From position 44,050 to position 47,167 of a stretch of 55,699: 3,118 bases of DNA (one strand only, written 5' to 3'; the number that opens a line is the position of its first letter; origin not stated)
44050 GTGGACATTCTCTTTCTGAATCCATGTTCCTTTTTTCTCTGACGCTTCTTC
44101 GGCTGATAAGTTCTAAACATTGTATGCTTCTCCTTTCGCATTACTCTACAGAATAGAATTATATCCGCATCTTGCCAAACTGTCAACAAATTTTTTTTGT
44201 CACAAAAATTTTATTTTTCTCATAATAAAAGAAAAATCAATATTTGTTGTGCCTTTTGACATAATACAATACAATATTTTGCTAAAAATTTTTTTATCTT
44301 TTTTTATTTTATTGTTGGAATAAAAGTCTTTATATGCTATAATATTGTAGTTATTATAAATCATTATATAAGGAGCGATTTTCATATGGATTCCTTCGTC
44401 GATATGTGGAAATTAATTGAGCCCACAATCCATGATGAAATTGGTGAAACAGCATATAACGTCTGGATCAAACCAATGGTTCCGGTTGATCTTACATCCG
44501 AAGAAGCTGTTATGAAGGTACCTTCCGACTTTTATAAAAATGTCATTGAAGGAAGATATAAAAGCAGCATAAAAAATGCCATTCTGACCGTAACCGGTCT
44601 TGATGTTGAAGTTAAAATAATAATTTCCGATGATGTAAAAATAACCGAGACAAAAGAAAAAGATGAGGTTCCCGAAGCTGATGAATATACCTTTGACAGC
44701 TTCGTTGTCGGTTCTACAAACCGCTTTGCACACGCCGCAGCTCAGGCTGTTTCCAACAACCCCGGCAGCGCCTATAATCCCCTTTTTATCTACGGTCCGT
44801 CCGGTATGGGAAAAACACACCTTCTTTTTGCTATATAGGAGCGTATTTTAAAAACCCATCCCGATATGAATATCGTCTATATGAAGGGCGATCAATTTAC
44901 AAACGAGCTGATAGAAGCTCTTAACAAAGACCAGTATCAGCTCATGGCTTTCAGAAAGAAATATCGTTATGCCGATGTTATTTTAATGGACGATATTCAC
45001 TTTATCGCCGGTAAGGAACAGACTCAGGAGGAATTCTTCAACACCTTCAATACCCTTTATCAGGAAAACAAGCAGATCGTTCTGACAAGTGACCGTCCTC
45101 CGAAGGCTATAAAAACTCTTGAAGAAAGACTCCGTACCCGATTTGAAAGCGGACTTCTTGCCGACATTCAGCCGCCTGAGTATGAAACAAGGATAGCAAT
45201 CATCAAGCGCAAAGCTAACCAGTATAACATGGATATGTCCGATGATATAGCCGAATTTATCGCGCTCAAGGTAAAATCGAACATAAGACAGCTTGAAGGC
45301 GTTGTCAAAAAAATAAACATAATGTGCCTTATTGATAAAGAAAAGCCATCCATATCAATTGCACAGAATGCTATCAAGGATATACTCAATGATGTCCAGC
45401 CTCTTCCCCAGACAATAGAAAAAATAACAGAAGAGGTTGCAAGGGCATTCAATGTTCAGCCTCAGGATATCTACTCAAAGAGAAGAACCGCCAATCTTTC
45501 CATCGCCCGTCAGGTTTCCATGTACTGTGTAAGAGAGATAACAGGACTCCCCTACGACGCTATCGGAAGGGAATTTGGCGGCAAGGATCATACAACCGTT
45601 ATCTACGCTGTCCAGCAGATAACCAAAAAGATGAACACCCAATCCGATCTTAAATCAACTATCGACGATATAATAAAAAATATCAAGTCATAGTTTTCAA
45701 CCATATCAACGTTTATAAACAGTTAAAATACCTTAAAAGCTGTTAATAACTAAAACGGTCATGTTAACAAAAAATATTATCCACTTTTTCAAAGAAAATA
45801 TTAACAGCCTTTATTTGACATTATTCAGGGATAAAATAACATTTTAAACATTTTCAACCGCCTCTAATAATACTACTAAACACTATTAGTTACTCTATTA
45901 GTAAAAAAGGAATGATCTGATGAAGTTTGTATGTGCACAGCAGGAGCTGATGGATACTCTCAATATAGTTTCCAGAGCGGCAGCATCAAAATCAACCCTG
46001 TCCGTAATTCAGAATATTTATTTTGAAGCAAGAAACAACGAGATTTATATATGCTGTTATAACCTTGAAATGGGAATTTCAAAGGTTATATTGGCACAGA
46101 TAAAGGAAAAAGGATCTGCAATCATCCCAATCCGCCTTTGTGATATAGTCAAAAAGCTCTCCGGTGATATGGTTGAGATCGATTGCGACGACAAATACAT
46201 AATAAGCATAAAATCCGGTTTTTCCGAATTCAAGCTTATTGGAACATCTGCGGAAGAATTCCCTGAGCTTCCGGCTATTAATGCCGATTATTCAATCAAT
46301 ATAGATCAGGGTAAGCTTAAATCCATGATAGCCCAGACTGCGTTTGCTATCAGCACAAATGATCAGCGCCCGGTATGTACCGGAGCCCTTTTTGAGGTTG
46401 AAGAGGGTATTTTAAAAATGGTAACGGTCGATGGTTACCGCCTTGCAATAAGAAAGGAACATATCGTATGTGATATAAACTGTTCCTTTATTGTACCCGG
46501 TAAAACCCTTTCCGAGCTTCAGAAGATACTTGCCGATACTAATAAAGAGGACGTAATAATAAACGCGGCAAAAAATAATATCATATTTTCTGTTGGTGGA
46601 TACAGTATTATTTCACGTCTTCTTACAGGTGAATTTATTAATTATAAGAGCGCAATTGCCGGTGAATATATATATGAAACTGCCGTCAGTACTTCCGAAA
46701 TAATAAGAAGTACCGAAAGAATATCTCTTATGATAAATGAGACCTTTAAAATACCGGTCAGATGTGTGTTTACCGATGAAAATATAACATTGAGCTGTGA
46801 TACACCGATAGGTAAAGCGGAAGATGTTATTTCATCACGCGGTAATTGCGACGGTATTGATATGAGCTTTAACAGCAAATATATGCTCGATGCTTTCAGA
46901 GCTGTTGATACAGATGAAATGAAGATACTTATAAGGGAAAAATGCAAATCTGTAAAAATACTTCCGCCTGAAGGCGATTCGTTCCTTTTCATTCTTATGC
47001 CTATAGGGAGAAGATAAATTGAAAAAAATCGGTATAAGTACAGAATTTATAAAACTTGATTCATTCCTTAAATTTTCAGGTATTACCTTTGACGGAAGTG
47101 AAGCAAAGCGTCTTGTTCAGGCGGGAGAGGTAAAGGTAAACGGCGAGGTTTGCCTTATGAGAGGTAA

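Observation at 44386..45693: dnaA carries a single in-frame TAG directly after the Walker A loop, at the position of a near-invariant Gly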

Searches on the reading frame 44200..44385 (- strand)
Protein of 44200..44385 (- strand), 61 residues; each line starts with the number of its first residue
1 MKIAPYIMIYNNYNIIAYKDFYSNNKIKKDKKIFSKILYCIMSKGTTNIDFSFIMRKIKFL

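Call 19: find_encoding_contigs(protein=window:44200-44385:-, flank=3000, max_places=10)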
Protein window:44200-44385:- (61 aa): 11 contigs read that carry it; 10 places shown.
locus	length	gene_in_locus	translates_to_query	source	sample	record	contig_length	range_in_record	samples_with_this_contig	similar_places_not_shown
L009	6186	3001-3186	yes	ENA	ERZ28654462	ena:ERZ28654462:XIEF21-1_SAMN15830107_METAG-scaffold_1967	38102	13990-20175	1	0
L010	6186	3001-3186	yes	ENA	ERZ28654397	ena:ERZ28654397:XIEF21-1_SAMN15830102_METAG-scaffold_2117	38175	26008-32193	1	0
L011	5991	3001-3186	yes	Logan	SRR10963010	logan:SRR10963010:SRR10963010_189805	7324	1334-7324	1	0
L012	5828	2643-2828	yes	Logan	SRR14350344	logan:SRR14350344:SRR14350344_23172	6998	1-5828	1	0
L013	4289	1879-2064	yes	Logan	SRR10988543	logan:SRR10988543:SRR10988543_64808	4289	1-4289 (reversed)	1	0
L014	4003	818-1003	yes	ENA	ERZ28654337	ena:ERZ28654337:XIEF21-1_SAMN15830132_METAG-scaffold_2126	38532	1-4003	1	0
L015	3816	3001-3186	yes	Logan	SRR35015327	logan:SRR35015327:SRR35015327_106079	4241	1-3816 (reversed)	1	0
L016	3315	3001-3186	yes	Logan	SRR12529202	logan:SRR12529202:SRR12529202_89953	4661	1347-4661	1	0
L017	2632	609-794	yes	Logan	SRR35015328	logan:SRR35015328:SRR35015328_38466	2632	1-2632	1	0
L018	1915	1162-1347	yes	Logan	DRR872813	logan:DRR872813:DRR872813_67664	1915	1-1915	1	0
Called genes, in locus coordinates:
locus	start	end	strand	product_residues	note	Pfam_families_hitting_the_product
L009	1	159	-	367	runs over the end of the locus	PF02463:SMC_N, PF13175:AAA_15, PF13476:AAA_23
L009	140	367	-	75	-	PF13275:S4_2, PF01479:S4 (weak)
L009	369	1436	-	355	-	PF00712:DNA_pol3_beta, PF02767:DNA_pol3_beta_2, PF02768:DNA_pol3_beta_3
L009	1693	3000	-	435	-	PF11638:DnaA_N, PF01637:ATPase_2 (faint), PF00308:Bac_DnaA, PF00004:AAA, PF01695:IstB_IS21 (weak), PF13173:AAA_14 (weak), PF08299:Bac_DnaA_C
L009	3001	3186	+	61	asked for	-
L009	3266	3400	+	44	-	PF00468:Ribosomal_L34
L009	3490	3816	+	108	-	PF00825:Ribonuclease_P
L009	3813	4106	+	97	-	PF01809:YidD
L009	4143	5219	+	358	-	PF02096:60KD_IMP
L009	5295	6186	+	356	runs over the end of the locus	PF14804:Jag_N, PF13083:KH_KhpA-B, PF01424:R3H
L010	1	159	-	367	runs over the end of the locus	PF02463:SMC_N, PF13175:AAA_15 (weak), PF13476:AAA_23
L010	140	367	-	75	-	PF13275:S4_2, PF01479:S4 (weak)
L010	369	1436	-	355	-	PF00712:DNA_pol3_beta, PF02767:DNA_pol3_beta_2, PF02768:DNA_pol3_beta_3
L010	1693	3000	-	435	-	PF11638:DnaA_N, PF01637:ATPase_2 (faint), PF00308:Bac_DnaA, PF00004:AAA, PF01695:IstB_IS21 (weak), PF13173:AAA_14 (weak), PF08299:Bac_DnaA_C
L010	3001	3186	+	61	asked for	-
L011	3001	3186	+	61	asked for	-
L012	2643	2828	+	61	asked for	-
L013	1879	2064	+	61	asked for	-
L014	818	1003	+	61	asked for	-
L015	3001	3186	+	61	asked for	-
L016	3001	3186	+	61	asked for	-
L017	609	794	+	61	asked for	-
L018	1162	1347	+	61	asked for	-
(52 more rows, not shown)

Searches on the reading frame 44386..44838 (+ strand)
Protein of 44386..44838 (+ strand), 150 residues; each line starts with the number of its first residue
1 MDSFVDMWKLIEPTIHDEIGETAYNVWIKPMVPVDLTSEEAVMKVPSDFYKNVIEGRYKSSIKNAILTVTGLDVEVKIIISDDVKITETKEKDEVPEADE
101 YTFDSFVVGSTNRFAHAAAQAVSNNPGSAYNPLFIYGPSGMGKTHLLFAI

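Call 12: find_encoding_contigs(protein=window:44386-44838:+, flank=10000, max_places=10)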
Protein window:44386-44838:+ (150 aa): 1 contig read that carries it; 1 place shown.
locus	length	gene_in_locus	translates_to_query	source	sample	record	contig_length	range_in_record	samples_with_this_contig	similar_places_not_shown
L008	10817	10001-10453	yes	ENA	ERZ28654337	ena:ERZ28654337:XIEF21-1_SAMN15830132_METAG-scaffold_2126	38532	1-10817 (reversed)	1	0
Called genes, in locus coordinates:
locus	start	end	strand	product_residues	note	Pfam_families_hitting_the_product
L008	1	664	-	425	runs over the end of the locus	PF02403:Seryl_tRNA_N, PF00587:tRNA-synt_2b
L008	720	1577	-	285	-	PF02195:ParB_N, PF17762:HTH_ParB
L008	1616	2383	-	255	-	PF00142:Fer4_NifH, PF01656:CbiA, PF02374:ArsA_ATPase (weak), PF06564:CBP_BcsQ, PF09140:MipZ, PF10609:ParA, PF13614:AAA_31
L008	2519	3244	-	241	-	PF02527:GidB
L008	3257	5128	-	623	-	PF01134:GIDA, PF01266:DAO (faint), PF07992:Pyr_redox_2 (faint), PF12831:FAD_oxidored, PF13738:Pyr_redox_3 (faint), PF21680:GIDA_C_1st, PF13932:SAM_GIDA_C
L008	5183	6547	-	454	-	PF10396:TrmE_N, PF12631:MnmE_helical, PF01926:MMR_HSR1, PF02421:FeoB_N, PF16897:MMR_HSR1_Xtn (faint)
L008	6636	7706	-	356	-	PF14804:Jag_N, PF13083:KH_KhpA-B, PF01424:R3H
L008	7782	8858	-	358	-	PF02096:60KD_IMP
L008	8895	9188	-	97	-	PF01809:YidD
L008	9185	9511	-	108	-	PF00825:Ribonuclease_P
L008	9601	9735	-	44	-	PF00468:Ribosomal_L34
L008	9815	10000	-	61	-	-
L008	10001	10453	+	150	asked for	PF11638:DnaA_N, PF00308:Bac_DnaA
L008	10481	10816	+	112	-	?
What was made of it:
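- Closest known: Consensus errors and rare-variant capture in short-read metagenome assemblies and MAGs. Different: That needs shared reads or a real allele (call 12).
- The TAG is shared between two assemblies (call 12).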

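Call 42: list_cluster_members(proteins=[P0001, window:44386-44838:+, window:44866-45693:+])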
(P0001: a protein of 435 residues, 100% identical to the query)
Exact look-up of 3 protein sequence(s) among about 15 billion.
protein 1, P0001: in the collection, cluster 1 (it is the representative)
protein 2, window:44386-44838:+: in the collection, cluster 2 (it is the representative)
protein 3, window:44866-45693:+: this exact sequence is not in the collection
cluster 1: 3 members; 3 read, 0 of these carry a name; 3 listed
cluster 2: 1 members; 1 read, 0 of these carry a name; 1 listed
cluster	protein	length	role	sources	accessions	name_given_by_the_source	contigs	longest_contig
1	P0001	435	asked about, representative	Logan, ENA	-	-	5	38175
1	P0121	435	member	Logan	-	-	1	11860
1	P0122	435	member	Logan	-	-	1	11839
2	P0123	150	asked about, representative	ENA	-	-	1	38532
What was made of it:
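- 44386..44838 (+): 5' ORF (150 aa): domains I-II and the start of the AAA+ domain through the Walker A helix. The exact 150-aa product is on record from only one other contig, L008 (calls 12, 42).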

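Call 47: search_protein_families(library=pfam, proteins=[window:44386-44835:+], max_evalue=0.01)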
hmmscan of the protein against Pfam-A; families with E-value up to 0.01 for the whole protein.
window:44386-44835:+ (150 aa): 3 families
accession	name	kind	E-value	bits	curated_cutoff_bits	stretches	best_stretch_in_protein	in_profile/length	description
PF00308.24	Bac_DnaA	-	4.3e-22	79.5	23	1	100-150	4-54/162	Bacterial DnaA ATPAse domain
PF11638.13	DnaA_N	-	1.2e-12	47.8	24.6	1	7-65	3-62/65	DnaA N-terminal domain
PF01637.24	ATPase_2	-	0.0013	19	33.2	1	129-147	19-37/225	ATPase domain predominantly from Archaea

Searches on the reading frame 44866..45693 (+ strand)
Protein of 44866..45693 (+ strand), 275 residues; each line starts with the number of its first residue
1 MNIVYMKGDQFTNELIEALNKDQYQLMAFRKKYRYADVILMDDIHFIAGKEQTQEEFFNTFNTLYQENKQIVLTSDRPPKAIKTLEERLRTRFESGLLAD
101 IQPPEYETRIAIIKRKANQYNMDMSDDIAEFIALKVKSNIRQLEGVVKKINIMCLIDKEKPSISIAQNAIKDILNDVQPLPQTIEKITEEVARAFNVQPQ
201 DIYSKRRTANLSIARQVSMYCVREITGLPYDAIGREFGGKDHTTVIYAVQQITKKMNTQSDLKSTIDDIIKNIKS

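Call 13: find_encoding_contigs(protein=window:44866-45693:+, flank=10000, max_places=10)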
Protein window:44866-45693:+ (275 aa): no gene with exactly this product is on record in the collection.

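Call 47: search_protein_families(library=pfam, proteins=[window:44866-45690:+], max_evalue=0.01)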
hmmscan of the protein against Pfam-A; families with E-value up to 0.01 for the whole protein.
window:44866-45690:+ (275 aa): 5 families
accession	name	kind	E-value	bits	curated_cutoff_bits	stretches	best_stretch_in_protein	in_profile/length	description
PF00308.24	Bac_DnaA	-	4.7e-35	121.6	23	1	2-99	66-161/162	Bacterial DnaA ATPAse domain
PF08299.17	Bac_DnaA_C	-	1.1e-26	93.1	31.5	1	184-252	1-69/69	Bacterial dnaA protein helix-turn-helix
PF00004.35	AAA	-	0.00014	22.8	21.2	1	2-94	25-128/131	ATPase family associated with various cellular activities (AAA)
PF22688.2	Hda_lid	-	0.0012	19.2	27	1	107-159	2-54/65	Hda, lid domain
PF25722.1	CMV_UL34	-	0.0023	18.1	27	1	207-274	94-158/233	Cytomegalovirus transcriptional regulator UL34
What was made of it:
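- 44386..45693 (+): dnaA, 435 codons plus stop, interrupted once at codon 151. Pfam finds DnaA_N, Bac_DnaA and Bac_DnaA_C (call 47).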

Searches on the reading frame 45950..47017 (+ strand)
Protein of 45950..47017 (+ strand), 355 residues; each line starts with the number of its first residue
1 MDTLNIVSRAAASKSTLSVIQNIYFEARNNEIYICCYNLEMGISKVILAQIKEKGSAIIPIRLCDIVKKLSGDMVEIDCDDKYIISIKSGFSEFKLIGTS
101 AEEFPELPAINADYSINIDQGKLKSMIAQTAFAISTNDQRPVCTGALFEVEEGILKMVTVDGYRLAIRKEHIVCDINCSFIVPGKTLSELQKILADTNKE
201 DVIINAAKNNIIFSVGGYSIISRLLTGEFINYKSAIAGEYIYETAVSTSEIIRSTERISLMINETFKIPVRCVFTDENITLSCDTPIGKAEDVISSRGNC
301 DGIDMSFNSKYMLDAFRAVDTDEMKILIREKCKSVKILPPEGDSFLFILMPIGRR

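Call 35: find_encoding_contigs(protein=window:45950-47017:+, flank=10000, max_places=10)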
Protein window:45950-47017:+ (355 aa): 6 contigs read that carry it; 5 places shown.
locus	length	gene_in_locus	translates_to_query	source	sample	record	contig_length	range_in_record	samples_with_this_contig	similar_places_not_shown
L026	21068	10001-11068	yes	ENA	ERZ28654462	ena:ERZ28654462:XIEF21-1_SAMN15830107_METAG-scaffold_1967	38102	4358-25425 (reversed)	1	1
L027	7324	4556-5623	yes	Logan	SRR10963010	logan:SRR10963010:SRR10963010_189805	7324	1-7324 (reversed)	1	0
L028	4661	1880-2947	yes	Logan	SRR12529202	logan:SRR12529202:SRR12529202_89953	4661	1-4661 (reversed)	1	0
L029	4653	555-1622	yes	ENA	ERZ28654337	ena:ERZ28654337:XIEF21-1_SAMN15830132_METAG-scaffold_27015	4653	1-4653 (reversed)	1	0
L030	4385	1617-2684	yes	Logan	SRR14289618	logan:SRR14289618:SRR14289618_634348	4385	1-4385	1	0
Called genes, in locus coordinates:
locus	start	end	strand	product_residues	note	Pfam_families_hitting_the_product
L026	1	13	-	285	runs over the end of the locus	PF02195:ParB_N, PF17762:HTH_ParB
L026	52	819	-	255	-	PF00142:Fer4_NifH, PF01656:CbiA, PF02374:ArsA_ATPase (weak), PF06564:CBP_BcsQ, PF09140:MipZ, PF10609:ParA, PF13614:AAA_31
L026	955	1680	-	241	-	-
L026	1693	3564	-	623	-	PF01134:GIDA, PF01266:DAO (faint), PF07992:Pyr_redox_2 (faint), PF12831:FAD_oxidored, PF13738:Pyr_redox_3 (faint), PF21680:GIDA_C_1st, PF13932:SAM_GIDA_C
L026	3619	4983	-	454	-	PF10396:TrmE_N, PF12631:MnmE_helical, PF01926:MMR_HSR1, PF02421:FeoB_N, PF16897:MMR_HSR1_Xtn (faint)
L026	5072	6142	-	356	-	PF14804:Jag_N, PF13083:KH_KhpA-B, PF01424:R3H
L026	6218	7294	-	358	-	PF02096:60KD_IMP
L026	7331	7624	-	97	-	PF01809:YidD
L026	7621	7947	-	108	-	PF00825:Ribonuclease_P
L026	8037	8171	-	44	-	PF00468:Ribosomal_L34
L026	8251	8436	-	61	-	-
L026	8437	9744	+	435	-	PF11638:DnaA_N, PF01637:ATPase_2 (faint), PF00308:Bac_DnaA, PF00004:AAA, PF01695:IstB_IS21 (weak), PF13173:AAA_14 (weak), PF08299:Bac_DnaA_C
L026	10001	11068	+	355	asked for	PF00712:DNA_pol3_beta, PF02767:DNA_pol3_beta_2, PF02768:DNA_pol3_beta_3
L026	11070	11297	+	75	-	PF13275:S4_2, PF01479:S4 (weak)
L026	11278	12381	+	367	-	PF02463:SMC_N, PF13175:AAA_15, PF13476:AAA_23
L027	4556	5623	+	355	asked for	PF00712:DNA_pol3_beta, PF02767:DNA_pol3_beta_2, PF02768:DNA_pol3_beta_3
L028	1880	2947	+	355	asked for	PF00712:DNA_pol3_beta, PF02767:DNA_pol3_beta_2, PF02768:DNA_pol3_beta_3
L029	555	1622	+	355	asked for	PF00712:DNA_pol3_beta, PF02767:DNA_pol3_beta_2, PF02768:DNA_pol3_beta_3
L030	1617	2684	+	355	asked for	PF00712:DNA_pol3_beta, PF02767:DNA_pol3_beta_2, PF02768:DNA_pol3_beta_3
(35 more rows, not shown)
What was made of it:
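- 45950..47017 (+): dnaN, the downstream neighbour, intact. The exact 355-aa product is found in 6 sister contigs (call 35).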
